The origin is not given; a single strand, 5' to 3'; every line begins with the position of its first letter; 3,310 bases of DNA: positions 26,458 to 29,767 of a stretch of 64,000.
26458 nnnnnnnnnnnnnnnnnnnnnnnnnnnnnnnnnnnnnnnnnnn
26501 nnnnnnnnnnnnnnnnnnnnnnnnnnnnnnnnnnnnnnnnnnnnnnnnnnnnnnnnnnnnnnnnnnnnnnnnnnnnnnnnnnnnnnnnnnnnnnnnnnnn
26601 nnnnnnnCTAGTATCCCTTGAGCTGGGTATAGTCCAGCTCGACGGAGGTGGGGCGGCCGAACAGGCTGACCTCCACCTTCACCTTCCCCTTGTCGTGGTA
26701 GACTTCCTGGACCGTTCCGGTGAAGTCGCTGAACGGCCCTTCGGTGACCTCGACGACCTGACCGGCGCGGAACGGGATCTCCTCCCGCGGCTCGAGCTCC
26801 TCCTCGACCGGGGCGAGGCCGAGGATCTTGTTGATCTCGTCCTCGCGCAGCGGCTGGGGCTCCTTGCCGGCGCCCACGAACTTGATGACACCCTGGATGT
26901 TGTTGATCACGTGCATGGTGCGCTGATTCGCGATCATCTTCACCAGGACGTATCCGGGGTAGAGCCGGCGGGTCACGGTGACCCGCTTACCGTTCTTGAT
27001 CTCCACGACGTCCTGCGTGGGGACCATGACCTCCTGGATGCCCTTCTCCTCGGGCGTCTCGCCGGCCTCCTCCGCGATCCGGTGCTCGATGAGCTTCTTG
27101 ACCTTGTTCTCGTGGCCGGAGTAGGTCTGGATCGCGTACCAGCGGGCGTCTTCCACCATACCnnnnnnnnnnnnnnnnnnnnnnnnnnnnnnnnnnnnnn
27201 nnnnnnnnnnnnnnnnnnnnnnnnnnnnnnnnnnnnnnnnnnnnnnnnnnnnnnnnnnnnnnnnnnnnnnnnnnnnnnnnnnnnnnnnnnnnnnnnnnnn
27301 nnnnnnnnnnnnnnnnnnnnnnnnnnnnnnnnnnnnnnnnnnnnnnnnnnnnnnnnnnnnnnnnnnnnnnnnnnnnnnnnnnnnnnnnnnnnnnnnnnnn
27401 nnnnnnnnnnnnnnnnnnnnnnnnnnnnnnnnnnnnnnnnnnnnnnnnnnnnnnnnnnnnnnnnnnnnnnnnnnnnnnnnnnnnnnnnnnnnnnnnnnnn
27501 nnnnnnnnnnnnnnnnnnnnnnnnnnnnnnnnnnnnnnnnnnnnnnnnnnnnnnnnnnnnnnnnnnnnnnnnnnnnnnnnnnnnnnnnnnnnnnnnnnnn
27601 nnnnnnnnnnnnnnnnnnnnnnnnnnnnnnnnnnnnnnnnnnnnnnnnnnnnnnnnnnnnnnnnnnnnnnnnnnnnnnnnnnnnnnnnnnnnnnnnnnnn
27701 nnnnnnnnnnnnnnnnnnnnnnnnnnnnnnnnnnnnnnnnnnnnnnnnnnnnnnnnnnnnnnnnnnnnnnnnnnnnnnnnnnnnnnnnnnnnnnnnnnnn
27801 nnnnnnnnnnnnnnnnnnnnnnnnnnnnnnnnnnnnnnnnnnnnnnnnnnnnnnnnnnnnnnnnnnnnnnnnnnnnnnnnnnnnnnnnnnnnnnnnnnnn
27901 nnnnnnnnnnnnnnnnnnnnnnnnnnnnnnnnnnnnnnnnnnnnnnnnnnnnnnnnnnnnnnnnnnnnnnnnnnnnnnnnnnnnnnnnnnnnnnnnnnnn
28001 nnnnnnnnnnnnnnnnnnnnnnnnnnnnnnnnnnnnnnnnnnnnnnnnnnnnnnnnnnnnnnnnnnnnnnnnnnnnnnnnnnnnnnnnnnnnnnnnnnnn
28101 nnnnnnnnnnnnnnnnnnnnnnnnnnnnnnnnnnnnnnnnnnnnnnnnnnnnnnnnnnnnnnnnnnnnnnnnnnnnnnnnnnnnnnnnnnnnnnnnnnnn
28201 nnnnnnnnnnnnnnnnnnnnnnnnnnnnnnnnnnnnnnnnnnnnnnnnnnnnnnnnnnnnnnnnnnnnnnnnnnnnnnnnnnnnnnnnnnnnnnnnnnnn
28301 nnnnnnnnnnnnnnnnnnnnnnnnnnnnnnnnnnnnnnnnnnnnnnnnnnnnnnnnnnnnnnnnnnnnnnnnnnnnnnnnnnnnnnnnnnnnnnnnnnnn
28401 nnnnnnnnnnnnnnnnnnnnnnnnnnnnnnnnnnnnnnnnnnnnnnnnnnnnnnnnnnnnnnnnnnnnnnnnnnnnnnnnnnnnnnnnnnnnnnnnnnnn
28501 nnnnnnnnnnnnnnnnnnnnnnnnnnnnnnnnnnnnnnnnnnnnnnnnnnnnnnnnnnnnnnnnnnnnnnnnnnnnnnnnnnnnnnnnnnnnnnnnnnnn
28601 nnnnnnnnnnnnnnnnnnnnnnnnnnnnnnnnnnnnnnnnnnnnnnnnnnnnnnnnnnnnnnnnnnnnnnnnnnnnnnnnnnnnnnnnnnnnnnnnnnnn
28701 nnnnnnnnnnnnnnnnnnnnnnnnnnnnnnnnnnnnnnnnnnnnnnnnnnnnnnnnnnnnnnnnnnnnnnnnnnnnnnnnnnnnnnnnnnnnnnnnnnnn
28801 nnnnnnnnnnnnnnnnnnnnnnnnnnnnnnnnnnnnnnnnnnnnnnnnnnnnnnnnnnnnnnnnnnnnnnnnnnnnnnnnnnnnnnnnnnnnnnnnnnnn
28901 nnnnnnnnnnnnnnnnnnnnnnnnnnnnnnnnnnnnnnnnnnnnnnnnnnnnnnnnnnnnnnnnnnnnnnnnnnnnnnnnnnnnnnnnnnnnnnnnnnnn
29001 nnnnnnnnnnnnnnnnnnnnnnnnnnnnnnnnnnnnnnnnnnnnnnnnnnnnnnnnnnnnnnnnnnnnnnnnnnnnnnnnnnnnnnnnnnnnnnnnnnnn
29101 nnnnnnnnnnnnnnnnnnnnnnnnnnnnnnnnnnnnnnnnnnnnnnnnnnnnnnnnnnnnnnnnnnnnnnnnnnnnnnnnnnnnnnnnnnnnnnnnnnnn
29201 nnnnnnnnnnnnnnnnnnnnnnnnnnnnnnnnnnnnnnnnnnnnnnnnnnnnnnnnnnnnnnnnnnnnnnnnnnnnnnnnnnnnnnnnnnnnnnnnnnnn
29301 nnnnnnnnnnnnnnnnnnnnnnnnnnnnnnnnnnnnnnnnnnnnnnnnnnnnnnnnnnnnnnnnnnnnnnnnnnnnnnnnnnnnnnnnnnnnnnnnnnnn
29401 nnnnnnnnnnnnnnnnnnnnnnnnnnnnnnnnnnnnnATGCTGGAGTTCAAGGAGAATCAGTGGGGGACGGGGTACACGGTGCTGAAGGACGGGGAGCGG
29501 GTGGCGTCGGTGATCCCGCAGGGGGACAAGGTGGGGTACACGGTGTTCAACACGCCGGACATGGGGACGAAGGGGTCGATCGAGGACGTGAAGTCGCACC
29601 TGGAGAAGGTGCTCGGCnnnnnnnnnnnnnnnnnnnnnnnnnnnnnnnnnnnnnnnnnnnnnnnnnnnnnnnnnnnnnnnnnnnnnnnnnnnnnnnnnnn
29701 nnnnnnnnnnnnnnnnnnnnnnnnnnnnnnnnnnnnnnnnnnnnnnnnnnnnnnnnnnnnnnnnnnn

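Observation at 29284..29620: G-quadruplex-type (GGTGGG)n tract immediately upstream of a strongly codon-biased 60-aa ORF with internal duplication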

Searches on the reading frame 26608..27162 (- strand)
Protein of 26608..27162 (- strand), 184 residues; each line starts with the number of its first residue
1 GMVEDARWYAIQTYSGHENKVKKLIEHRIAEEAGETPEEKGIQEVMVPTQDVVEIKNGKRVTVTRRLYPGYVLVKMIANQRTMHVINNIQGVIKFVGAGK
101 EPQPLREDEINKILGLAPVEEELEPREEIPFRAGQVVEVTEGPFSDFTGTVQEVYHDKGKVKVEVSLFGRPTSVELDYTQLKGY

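Call 71: search_protein_families(library=pfam, proteins=[window:26608-27162:-], max_evalue=0.001)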
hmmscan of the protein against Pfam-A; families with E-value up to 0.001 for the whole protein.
window:26608-27162:- (184 aa): 2 families
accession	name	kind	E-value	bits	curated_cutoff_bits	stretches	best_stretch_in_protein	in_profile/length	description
PF02357.24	NusG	-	3e-27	95.4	22.2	1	7-114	2-93/93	Transcription termination factor nusG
PF00467.35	KOW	-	1.5e-06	28.3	22.3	1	134-164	2-32/32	KOW motif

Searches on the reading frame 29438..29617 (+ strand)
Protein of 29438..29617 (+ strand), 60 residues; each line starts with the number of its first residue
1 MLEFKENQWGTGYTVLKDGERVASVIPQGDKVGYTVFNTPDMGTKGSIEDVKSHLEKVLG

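Call 8: search_protein_families(library=pfam, proteins=[window:29438-29617:+], max_evalue=10)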
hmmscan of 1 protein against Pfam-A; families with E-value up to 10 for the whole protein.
seq(60 aa): 0 families

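Call 9: search_protein_families(library=ncbifam, proteins=[window:29438-29617:+], max_evalue=10)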
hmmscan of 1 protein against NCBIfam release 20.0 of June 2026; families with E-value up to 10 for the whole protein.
seq(60 aa): 1 family
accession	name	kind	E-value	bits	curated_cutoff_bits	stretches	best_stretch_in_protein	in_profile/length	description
NF001532.0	PRK00364.2-3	equivalog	0.08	13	130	1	10-40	43-72/94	co-chaperone GroES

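Call 10: find_homologous_proteins(query=window:29438-29617:+, max_evalue=1)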
Query seq(60 aa) (60 aa): 1 proteins with E <= 1 among 1 candidates.
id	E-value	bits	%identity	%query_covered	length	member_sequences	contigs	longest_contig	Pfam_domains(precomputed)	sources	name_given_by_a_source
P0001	5.4e-33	128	100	100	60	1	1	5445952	-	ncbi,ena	-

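Call 12: find_encoding_contigs(protein=P0001, flank=10000, max_places=6)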
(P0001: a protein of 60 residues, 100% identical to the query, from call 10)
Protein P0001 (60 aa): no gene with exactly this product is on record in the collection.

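Call 16: search_protein_representatives(protein=window:29438-29617:+)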
Query: 60 residues. Proteins with E-value up to 0.001 (for the whole library): 11; up to 1e-10: 2; up to 1e-30: 1. The best 11 are listed.
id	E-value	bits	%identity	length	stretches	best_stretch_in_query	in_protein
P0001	1.7e-33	128.2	100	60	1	1-60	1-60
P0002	7.0e-18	79.2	42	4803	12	11-47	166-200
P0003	1.1e-07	47.1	44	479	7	30-49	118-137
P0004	6.1e-07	44.8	57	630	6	4-29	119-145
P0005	2.0e-06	43.2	35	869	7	15-51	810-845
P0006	1.1e-05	41.0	42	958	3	2-39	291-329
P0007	8.2e-05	38.2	38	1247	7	4-31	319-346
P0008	1.3e-04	37.6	53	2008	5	11-28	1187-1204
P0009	2.8e-04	36.5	37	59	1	3-58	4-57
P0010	4.4e-04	35.9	53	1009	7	4-29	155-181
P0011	7.2e-04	35.2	42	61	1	2-57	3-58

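Call 20: find_homologous_proteins(query=A1, max_evalue=1)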
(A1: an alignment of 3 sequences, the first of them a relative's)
Query A1 (3 sequences) (60 aa, profile of the alignment): 14 proteins with E <= 1 among 15 candidates.
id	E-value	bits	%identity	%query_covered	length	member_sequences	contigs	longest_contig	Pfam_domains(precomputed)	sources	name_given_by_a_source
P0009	2.6e-30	121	34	97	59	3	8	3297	-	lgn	-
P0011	3.9e-30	121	41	97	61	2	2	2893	-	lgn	-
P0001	8.1e-30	120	100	100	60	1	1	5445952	-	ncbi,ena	-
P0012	6.5e-28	114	41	97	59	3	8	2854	-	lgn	-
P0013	1.8e-27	112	41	97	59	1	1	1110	-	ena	-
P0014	6.1e-27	111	40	97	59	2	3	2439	-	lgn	-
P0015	2.3e-26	109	41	97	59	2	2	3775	-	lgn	-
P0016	2.7e-26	109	40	97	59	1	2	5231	-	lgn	-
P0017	3.4e-26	108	46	98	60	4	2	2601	-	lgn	-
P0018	5.2e-26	108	40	97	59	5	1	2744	-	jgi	jgi:hypothetical protein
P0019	1.4e-25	106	46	98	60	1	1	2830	-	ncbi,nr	ncbi:MAG TPA: hypothetical protein VFI91_08040 [Longimicrobiaceae bacterium]|nr:hypothetical protein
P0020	4.0e-25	105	43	97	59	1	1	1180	-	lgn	-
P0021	1.3e-24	103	43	75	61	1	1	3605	-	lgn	-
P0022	4.0e-24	102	50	67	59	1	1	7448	-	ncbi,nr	ncbi:MAG TPA: hypothetical protein VFI96_00215 [Longimicrobiaceae bacterium]|nr:hypothetical protein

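Call 21: find_encoding_contigs(protein=P0022, flank=8000, max_places=3)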
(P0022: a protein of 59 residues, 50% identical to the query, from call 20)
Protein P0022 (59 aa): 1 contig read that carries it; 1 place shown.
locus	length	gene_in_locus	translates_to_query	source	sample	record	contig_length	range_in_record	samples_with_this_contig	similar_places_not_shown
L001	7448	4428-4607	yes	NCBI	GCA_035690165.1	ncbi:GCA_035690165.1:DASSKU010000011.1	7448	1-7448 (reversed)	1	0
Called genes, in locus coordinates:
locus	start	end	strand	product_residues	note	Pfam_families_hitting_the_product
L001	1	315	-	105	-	?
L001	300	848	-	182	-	-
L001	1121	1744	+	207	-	PF00011:HSP20, PF17886:ArsA_HSP20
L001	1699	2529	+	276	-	PF18306:LDcluster4, PF03641:Lysine_decarbox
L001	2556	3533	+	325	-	PF01916:DS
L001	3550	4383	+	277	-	PF00106:adh_short, PF08659:KR, PF13561:adh_short_C2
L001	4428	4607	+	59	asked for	-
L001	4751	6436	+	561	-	PF18158:AidB_N, PF02770:Acyl-CoA_dh_M, PF00441:Acyl-CoA_dh_1, PF08028:Acyl-CoA_dh_2 (weak), PF22924:ACOX_C_alpha1, PF22217:ACDH-11_C (weak)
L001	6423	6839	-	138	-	PF00072:Response_reg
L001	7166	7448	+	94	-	PF18152:DAHP_snth_FXD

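Call 22: find_encoding_contigs(protein=P0016, flank=8000, max_places=3)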
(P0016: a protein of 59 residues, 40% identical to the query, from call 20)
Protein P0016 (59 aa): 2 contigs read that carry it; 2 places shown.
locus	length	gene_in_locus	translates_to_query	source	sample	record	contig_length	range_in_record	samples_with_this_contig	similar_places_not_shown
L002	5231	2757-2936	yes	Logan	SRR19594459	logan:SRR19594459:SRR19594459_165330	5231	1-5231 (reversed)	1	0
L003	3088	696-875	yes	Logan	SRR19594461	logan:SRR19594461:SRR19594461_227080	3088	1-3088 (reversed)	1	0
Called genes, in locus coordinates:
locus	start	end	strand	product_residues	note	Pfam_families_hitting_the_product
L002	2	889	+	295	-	?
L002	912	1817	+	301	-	PF03575:Peptidase_S51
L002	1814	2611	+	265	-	PF00106:adh_short, PF08659:KR, PF13561:adh_short_C2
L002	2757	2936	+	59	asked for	-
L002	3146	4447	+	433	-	PF17874:TPR_MalT (weak), PF00515:TPR_1 (faint), PF07719:TPR_2 (faint), PF13374:TPR_10 (faint), PF13424:TPR_12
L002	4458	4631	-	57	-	-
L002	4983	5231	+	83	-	?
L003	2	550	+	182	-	?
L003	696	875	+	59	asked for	-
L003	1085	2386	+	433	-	PF17874:TPR_MalT (weak), PF00515:TPR_1 (faint), PF07719:TPR_2 (faint), PF13374:TPR_10 (faint), PF13424:TPR_12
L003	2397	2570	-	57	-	-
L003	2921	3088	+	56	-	?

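Call 23: find_encoding_contigs(protein=P0019, flank=8000, max_places=3)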
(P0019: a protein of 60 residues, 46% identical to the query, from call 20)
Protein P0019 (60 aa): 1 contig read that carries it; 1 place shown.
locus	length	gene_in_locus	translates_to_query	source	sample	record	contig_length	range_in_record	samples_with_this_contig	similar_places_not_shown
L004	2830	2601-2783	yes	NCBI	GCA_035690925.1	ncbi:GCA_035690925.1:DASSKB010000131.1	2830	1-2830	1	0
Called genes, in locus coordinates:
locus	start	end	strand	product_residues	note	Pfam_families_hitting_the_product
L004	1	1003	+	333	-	PF01916:DS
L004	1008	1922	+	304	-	PF03575:Peptidase_S51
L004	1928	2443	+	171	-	PF00106:adh_short, PF08659:KR (weak), PF13561:adh_short_C2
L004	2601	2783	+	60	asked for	-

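Call 33: find_related_loci(query=A2, collection=genome_contigs, flank=10000)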
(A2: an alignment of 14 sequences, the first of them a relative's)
Query A2 (60 aa) in genome_contigs; peptide patterns used: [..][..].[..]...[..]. (x = any residue, [..] = any of these).
13 stretches matched a pattern; 2 encode a relative of the query (tblastn E <= 1e-3); 2 distinct loci.
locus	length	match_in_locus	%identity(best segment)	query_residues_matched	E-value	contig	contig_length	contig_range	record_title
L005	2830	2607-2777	46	2-60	1e-14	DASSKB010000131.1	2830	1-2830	MAG TPA_asm: Longimicrobiaceae bacterium isolate SMAG_U1130 k141_144939, whole genome shotgun sequence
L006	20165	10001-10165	38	6-60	1e-8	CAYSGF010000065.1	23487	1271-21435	MAG TPA_asm: uncultured Gemmatimonadaceae bacterium isolate binchicken_co31_56 genome assembly, contig: k141_3214527, wh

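Call 34: list_cluster_members(proteins=[P0001])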
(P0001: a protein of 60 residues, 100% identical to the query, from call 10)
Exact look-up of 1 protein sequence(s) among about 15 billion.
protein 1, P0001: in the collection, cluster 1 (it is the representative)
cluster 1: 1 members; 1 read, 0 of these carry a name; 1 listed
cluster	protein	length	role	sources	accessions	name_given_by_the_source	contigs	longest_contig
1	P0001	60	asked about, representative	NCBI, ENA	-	-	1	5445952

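Call 46: find_related_loci(query=P0001, collection=metagenome_contigs, flank=6000)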
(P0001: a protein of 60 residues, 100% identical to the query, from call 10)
Query P0001 (60 aa) in metagenome_contigs; peptide patterns used: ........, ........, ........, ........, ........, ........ (x = any residue, [..] = any of these).
426 stretches matched a pattern, but none encodes a relative of the query by tblastn (E <= 1e-3).

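Call 60: predict_structure(alignment_id=A2)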
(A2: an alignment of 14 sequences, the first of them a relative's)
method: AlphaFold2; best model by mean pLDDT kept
length: 60 residues; sequences in the alignment: 14
mean_pLDDT: 94.2   pTM: 0.75
mean pLDDT of the five models: 94.2, 93.6, 93.4, 91.1, 90.5
residues with pLDDT >= 90: 53; 70-90: 7; 50-70: 0; < 50: 0
segments of 3 or more residues with pLDDT < 50: none
pLDDT, mean of each block of 10 residues (from residue 1): 90 94 95 96 96 93
secondary structure, 60 per line:
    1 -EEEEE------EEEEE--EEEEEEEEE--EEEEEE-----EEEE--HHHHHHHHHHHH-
elements in order: E2-6 E13-17 E20-28 E31-36 E42-45 H48-59

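Call 62: fold_search(model_id=the predicted structure, library=pdb)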
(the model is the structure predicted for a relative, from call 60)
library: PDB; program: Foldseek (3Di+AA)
matches with E <= 10: 374; with E <= 0.001: 0
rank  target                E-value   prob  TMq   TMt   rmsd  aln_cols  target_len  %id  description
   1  6idc                  3.1e-01  0.97  0.64  0.19   3.1        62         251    6  Loop deletion and proline insertion mutant (deleting six residues and inserted six proline residues) (released 2019-07-03)
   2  6iei                  4.1e-01  0.96  0.64  0.19   3.1        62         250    6  Loop deletion and proline insertion mutant (deleting six residues and inserted five proline residues) (released 2019-07-03)
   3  6ics                  5.2e-01  0.95  0.64  0.19   3.0        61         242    6  Loop deletion mutant (deleting four residues) (released 2019-07-03)
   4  6ais                  5.2e-01  0.94  0.64  0.19   3.0        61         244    6  Loop deletion mutant (deleting two residues) (released 2019-07-03)
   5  1rjl_C                5.5e-01  0.93  0.63  0.43   3.2        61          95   13  Structure of the complex between OspB-CT and bactericidal Fab-H6831 (released 2004-11-30)
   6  6kt1                  6.2e-01  0.93  0.64  0.19   3.0        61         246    6  Crystal structure of an OspA mutant (released 2020-08-26)
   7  6j48                  6.6e-01  0.93  0.64  0.19   3.0        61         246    6  Glycine mutation on single layer beta-sheet of OspAsm1 (released 2019-03-06)
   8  1p4p                  7.4e-01  0.91  0.64  0.31   3.1        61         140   13  Outer Surface Protein B of B. burgdorferi: crystal structure of the C-terminal fragment (released 2004-05-04)
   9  6kwu                  7.4e-01  0.90  0.64  0.19   3.0        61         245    6  A Crystal Structure of OspA mutant (released 2020-09-09)
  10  6kwv                  7.4e-01  0.90  0.63  0.19   3.1        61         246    6  A Crystal Structure of OspA mutant (released 2020-09-09)
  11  8xwg                  7.4e-01  0.90  0.63  0.15   3.0        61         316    6  OspA variants for thioflavin-T binding (released 2024-11-27)
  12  1w6f_B                7.4e-01  0.21  0.33  0.10   6.2        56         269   12  Arylamine N-acetyltransferase from Mycobacterium smegmatis with the anti-tubercular drug isoniazid bound in the active (released 2005-02-23)
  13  2ol7_A                9.4e-01  0.87  0.64  0.19   3.0        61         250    6  The crystal structure of OspA mutant (released 2007-12-11)
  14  3cka_A                1.0e+00  0.87  0.64  0.15   3.0        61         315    6  The crystal structure of OspA mutant (released 2009-03-17)
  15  6iys                  1.0e+00  0.85  0.63  0.19   3.0        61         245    6  Loop deletion and proline insertion mutant (deleting six residues and inserted three proline residues) (released 2019-07-03)
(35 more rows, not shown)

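Call 66: search_protein_families(library=pfam, alignment_id=A2, max_evalue=1)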
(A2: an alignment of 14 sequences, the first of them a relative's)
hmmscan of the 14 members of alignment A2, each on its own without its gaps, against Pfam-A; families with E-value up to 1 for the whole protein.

A. member 1, P0001 (60 aa): 0 families

B. families by the number of members that match (of 14 scanned): 4 families
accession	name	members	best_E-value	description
PF15374.11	CCDC71L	1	0.11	Coiled-coil domain-containing protein 71L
PF18755.6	RAMA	1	0.12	Restriction Enzyme Adenine Methylase Associated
PF15059.11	Speriolin_C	1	0.13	Speriolin C-terminus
PF01434.24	Peptidase_M41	1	0.14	Peptidase family M41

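Call 67: search_solved_structures(query=A2, max_evalue=10)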
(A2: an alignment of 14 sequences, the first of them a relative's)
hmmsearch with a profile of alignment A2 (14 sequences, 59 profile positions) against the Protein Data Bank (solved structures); distinct sequences matched with E-value up to 10: 4.
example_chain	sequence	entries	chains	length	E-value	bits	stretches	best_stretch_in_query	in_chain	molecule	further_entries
6wue_A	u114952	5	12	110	1.1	12.1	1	19-45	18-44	Membrane-associated protein slr1513 | Membrane-associated protein SbtB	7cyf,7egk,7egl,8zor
7r32_A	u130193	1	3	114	1.2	12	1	19-45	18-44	Membrane-associated protein slr1513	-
5o3p_A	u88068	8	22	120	1.3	11.8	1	19-45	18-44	Membrane-associated protein slr1513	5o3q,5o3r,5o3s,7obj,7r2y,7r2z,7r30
4dna_A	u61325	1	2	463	1.4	11.7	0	34-52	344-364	Probable glutathione reductase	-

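Call 75: find_related_loci(query=A2, collection=viral_contigs, flank=5000)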
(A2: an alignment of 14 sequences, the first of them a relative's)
Query A2 (60 aa) in viral_contigs; peptide patterns used: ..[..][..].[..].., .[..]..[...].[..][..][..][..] (x = any residue, [..] = any of these).
32 stretches matched a pattern, but none encodes a relative of the query by tblastn (E <= 1e-3).

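Call 76: search_protein_families(library=phrogs, proteins=[P0001, P0009, P0011, P0022], max_evalue=1)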
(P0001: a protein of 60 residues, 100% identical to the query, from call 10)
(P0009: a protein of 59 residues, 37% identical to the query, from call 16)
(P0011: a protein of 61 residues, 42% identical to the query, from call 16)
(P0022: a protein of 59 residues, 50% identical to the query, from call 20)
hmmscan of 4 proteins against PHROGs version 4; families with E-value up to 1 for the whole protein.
P0001 (60 aa): 1 family
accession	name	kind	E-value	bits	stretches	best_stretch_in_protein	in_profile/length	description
phrog_38316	-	unknown function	0.042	14.9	1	20-47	18-45/60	-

P0009 (59 aa): 1 family
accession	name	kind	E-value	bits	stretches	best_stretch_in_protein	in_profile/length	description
phrog_22675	-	unknown function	0.24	12.6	1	31-55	12-34/56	-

P0011 (61 aa): 0 families

P0022 (59 aa): 0 families
